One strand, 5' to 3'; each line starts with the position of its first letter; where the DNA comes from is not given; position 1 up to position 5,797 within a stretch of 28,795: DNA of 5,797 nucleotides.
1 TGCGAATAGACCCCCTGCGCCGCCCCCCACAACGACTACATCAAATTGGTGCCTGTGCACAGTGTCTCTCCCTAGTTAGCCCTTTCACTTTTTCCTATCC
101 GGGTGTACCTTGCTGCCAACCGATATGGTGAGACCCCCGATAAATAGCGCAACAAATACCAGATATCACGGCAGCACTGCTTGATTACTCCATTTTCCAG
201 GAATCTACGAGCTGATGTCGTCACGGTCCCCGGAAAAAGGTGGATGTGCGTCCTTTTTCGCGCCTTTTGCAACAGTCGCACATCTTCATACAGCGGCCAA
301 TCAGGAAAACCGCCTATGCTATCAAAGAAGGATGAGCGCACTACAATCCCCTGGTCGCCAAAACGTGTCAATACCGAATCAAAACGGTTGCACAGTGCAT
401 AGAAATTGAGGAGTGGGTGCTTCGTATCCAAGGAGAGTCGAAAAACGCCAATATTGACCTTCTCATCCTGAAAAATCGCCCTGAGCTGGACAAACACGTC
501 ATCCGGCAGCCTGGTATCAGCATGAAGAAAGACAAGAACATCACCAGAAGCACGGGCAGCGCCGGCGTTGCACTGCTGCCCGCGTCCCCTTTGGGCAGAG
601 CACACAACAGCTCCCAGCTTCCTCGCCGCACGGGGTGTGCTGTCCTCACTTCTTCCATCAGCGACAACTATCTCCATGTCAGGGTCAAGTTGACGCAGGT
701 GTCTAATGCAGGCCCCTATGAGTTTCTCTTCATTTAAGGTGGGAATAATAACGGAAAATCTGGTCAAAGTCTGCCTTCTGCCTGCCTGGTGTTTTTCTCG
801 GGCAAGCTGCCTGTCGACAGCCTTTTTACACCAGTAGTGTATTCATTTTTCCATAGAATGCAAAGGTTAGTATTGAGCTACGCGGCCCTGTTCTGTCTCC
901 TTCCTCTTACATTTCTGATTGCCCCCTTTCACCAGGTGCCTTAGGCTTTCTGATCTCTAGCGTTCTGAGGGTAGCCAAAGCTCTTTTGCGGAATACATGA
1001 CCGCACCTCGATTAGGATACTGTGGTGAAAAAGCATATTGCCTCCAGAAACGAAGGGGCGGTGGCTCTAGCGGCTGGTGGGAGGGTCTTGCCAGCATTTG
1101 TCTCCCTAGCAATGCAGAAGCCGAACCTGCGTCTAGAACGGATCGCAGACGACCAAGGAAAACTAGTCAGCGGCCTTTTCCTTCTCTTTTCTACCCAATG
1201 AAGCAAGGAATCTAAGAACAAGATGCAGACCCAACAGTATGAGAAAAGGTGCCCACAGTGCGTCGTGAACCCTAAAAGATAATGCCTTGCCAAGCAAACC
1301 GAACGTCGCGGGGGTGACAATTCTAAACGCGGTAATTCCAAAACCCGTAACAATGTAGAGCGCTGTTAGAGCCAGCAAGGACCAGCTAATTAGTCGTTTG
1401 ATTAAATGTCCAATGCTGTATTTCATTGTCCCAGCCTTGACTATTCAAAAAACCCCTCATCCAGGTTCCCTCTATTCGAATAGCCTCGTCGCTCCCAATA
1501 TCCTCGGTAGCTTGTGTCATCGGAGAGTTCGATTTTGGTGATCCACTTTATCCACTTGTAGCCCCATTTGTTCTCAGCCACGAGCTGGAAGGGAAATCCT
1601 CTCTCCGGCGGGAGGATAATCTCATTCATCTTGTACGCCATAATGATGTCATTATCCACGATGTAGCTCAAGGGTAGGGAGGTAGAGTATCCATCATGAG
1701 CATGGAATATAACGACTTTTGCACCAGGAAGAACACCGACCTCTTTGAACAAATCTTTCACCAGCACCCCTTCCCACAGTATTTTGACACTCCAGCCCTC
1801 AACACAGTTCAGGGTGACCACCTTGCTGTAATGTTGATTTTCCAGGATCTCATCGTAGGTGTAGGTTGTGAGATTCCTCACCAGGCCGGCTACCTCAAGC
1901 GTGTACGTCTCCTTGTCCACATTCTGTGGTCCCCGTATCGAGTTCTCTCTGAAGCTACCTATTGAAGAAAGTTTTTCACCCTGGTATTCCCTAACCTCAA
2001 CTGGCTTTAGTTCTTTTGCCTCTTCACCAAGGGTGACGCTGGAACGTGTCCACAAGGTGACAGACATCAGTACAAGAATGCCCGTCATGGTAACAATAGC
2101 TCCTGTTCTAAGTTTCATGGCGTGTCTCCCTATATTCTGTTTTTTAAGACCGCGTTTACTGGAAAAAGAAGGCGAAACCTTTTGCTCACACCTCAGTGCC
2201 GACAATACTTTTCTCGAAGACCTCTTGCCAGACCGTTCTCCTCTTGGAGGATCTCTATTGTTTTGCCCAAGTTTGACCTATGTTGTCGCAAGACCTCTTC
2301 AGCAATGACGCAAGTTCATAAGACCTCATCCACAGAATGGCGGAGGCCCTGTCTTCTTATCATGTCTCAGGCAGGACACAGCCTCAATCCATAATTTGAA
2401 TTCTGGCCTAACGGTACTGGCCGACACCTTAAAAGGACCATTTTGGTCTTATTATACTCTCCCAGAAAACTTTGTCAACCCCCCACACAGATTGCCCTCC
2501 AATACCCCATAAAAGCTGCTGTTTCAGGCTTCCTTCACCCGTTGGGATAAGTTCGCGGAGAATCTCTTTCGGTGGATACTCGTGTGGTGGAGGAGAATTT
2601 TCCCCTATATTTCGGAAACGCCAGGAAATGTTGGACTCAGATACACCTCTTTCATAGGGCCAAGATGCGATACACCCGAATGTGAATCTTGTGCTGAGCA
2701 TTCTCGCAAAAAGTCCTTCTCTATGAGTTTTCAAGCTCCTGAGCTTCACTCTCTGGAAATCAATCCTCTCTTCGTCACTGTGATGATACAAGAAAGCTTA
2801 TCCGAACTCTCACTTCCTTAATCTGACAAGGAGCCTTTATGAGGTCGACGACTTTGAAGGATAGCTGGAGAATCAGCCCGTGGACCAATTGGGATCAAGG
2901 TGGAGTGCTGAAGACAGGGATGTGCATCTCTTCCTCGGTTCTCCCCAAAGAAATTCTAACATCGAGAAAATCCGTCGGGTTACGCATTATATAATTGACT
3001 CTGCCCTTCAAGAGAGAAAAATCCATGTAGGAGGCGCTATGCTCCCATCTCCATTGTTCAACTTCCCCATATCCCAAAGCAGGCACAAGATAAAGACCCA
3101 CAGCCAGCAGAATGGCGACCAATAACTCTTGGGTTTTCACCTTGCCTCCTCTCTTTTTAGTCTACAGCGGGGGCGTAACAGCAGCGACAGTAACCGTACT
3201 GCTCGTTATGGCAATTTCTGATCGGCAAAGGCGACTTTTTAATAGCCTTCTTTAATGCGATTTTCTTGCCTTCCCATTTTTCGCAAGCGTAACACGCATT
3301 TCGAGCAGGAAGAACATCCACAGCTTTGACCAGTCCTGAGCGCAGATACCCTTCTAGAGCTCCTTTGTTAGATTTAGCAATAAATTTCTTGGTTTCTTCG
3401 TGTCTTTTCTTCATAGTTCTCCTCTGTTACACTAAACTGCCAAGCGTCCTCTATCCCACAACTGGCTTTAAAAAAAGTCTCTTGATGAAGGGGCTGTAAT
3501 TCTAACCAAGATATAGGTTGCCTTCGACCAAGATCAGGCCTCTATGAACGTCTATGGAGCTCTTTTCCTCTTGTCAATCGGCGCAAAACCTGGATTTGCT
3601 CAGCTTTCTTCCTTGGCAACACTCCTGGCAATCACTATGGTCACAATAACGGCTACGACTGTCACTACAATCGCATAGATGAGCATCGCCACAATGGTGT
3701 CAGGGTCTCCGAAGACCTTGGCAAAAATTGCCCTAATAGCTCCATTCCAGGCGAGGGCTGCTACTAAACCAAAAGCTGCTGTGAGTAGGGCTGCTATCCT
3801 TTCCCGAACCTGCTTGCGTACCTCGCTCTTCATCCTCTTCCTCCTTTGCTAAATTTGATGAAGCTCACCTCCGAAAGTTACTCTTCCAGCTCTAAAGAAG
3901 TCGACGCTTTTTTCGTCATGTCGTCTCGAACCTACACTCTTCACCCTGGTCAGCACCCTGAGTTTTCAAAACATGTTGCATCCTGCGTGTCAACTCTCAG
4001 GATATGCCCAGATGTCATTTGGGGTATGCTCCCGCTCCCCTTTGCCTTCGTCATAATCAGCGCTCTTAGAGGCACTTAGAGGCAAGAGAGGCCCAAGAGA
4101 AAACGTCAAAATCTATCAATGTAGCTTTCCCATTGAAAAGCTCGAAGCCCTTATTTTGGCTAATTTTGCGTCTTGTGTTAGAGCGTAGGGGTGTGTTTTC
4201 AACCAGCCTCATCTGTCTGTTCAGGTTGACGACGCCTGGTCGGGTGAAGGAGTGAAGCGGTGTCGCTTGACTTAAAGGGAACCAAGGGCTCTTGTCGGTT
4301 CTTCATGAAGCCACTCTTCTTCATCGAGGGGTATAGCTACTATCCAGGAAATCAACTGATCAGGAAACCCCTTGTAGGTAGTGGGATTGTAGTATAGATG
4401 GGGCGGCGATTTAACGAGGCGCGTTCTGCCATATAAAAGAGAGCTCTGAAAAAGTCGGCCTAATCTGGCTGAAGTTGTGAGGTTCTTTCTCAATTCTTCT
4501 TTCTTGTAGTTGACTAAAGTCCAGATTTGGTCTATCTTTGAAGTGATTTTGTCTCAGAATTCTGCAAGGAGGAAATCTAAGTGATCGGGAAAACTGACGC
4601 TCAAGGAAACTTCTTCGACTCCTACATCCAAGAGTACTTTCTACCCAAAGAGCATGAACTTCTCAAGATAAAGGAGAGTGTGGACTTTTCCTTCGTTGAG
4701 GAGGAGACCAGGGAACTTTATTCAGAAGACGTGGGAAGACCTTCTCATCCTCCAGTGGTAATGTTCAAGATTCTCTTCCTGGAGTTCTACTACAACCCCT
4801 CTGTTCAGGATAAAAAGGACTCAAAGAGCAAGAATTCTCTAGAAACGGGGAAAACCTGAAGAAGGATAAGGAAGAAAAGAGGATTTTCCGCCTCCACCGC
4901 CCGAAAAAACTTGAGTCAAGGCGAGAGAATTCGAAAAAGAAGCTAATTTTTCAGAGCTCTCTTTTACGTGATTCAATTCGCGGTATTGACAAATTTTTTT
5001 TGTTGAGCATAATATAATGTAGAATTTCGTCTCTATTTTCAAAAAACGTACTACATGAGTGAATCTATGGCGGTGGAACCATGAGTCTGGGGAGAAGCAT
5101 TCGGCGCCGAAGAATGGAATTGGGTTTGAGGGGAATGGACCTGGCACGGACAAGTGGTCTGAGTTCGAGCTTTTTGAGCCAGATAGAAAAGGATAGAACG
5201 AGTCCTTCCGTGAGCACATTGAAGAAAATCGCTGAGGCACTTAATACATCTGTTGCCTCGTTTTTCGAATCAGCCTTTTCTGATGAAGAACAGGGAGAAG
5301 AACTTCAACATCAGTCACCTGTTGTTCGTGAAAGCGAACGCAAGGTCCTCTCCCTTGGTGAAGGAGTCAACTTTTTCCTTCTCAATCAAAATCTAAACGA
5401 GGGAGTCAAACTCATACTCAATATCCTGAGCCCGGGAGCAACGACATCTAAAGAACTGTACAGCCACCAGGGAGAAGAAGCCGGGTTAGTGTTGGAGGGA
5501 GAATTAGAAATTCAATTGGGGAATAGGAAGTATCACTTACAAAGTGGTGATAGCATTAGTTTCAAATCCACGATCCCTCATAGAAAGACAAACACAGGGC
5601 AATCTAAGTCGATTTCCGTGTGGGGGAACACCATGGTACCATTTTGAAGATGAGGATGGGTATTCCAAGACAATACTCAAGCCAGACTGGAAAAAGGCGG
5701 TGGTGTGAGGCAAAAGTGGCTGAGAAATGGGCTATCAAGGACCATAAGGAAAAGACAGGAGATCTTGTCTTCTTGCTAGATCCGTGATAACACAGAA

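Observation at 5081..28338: Apparently kinase-free catabolic island for an unusual sugar or sugar acid: candidate undescribed pathway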

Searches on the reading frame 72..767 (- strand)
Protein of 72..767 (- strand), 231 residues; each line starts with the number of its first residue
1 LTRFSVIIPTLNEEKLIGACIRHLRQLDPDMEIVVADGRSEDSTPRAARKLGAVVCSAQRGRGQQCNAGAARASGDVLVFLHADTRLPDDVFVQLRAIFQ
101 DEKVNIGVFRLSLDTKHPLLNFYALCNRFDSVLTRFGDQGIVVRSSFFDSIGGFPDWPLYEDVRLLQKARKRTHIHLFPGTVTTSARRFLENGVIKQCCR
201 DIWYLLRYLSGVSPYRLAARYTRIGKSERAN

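Call 6: search_protein_families(library=pfam, proteins=[window:72-767:-], max_evalue=0.1)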
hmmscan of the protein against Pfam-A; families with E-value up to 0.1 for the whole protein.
window:72-767:- (231 aa): 6 families
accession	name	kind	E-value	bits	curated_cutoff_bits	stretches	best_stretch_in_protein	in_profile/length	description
PF00535.33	Glycos_transf_2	-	3.3e-19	69.9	23.3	1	5-109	1-115/168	Glycosyl transferase family 2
PF13641.12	Glyco_tranf_2_3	-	4.8e-08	33.7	27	1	3-106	2-118/230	Glycosyltransferase like family 2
PF12804.13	NTP_transf_3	-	0.00031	21.4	27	1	11-129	21-141/160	MobA-like NTP transferase domain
PF10111.15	Glyco_tranf_2_2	-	0.00053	20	27.3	1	5-103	1-110/276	Glycosyltransferase like family 2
PF13704.12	Glyco_tranf_2_4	-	0.039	14.9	27.5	1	12-57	2-46/98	Glycosyl transferase family 2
PF13632.12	Glyco_trans_2_3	-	0.049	13.9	27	1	79-178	3-116/198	Glycosyl transferase family group 2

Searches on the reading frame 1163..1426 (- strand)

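Call 90: search_protein_families(library=pfam, proteins=[window:1163-1426:-], max_evalue=0.01)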
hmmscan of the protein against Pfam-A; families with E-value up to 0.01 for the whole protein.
window:1163-1426:- (87 aa): 1 family
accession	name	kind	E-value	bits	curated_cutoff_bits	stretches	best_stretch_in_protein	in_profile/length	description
PF01292.26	Ni_hydr_CYTB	-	0.00047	20.4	30.1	1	10-81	99-171/179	Prokaryotic cytochrome b561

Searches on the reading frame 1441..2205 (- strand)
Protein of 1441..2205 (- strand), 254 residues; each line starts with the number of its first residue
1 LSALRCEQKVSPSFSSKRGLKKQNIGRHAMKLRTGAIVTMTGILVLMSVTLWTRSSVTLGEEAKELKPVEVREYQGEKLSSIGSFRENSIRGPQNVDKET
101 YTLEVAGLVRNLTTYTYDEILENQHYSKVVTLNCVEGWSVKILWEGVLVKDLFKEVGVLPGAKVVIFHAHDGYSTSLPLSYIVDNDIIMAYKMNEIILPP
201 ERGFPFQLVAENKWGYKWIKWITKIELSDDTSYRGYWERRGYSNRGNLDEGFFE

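Call 6: search_protein_families(library=pfam, proteins=[window:1441-2205:-], max_evalue=0.1)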
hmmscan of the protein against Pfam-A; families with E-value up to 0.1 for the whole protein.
window:1441-2205:- (254 aa): 1 family
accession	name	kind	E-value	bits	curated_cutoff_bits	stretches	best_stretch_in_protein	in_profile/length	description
PF00174.25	Oxidored_molyb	-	2.9e-35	121.8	24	1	95-237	6-169/169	Oxidoreductase molybdopterin binding domain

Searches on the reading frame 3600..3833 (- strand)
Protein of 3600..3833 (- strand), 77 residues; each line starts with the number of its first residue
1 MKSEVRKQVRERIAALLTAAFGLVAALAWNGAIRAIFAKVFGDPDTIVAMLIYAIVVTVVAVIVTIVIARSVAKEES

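Call 90: search_protein_families(library=pfam, proteins=[window:3600-3833:-], max_evalue=0.01)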
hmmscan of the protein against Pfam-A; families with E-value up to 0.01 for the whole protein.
window:3600-3833:- (77 aa): 3 families
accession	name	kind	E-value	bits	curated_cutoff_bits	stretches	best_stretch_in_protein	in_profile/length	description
PF18898.5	DUF5654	-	1.8e-22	79.5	23.8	1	6-74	2-70/71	Family of unknown function (DUF5654)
PF03631.20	Virul_fac_BrkB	-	0.00082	19.5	33.7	1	5-71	64-135/259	Virulence factor BrkB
PF07332.16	Phage_holin_3_6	-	0.0025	18.3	28.4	1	3-75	24-97/116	Putative Actinobacterial Holin-X, holin superfamily III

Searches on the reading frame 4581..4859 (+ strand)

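Call 90: search_protein_families(library=pfam, proteins=[window:4581-4859:+], max_evalue=0.01)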
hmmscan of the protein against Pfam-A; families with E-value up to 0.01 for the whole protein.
window:4581-4859:+ (92 aa): 1 family
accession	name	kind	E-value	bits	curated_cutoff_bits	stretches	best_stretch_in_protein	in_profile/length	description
PF05598.16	DUF772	-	0.00038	20.9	23.1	1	52-73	1-22/74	Transposase domain (DUF772)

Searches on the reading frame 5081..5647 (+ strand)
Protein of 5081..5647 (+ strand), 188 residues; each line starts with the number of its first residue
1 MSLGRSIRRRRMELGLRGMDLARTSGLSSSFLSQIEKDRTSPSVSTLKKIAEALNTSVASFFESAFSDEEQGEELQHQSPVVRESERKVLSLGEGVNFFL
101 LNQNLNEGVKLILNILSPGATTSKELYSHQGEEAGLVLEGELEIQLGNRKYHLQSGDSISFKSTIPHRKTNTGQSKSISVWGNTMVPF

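Call 3: search_protein_families(library=pfam, proteins=[window:5081-5647:+])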
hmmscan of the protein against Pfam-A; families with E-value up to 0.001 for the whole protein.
window:5081-5647:+ (188 aa): 5 families
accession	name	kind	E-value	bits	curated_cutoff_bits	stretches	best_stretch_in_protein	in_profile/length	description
PF07883.17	Cupin_2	-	9.8e-15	54.5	27.2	1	116-175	5-62/70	Cupin domain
PF01381.28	HTH_3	-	3.2e-12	46.7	23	1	7-59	1-53/55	Helix-turn-helix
PF13560.12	HTH_31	-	4.7e-10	40.1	27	1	3-59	2-59/64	Helix-turn-helix domain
PF12844.13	HTH_19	-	2.4e-06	27.8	30.2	1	4-56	1-53/64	Helix-turn-helix domain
PF13443.12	HTH_26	-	1.8e-05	25.3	22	1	20-59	15-55/63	Cro/C1-type HTH DNA-binding domain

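Call 7: search_protein_families(library=ncbifam, proteins=[window:5081-5647:+], max_evalue=0.00001)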
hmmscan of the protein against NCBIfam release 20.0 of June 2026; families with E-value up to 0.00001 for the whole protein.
window:5081-5647:+ (188 aa): 8 families
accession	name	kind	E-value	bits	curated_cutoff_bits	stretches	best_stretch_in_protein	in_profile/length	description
NF007408.0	PRK09943.1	equivalog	6.2e-28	97.6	211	1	2-175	7-172/185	HTH-type transcriptional regulator PuuR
TIGR03070.1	couple_hipB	subfamily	9.4e-10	38.3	71.65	1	3-56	3-56/58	type II toxin-antitoxin system Y4mF family antitoxin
NF006015.0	PRK08154.1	subfamily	3.2e-09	36.4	204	1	2-66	30-94/314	anaerobic benzoate catabolism transcriptional regulator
NF010465.0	PRK13890.1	equivalog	1.1e-08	35.2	96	1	13-76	16-79/121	conjugal transfer protein TrbA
NF041951.1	phage_RstR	subfamily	8.4e-08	32.4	80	1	1-76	1-77/108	RstR family transcriptional repressor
NF007257.0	PRK09706.1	subfamily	3.7e-07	30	101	1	3-90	6-93/135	transcriptional repressor DicA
NF046032.1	TransRegSlrRBacil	equivalog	5.7e-07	29.7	250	1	3-64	2-64/149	HTH-type transcriptional regulator SlrR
NF038139.1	Reg_Aceta_RamB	equivalog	3.1e-06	26.1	700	1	4-64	4-63/465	acetate metabolism transcriptional regulator RamB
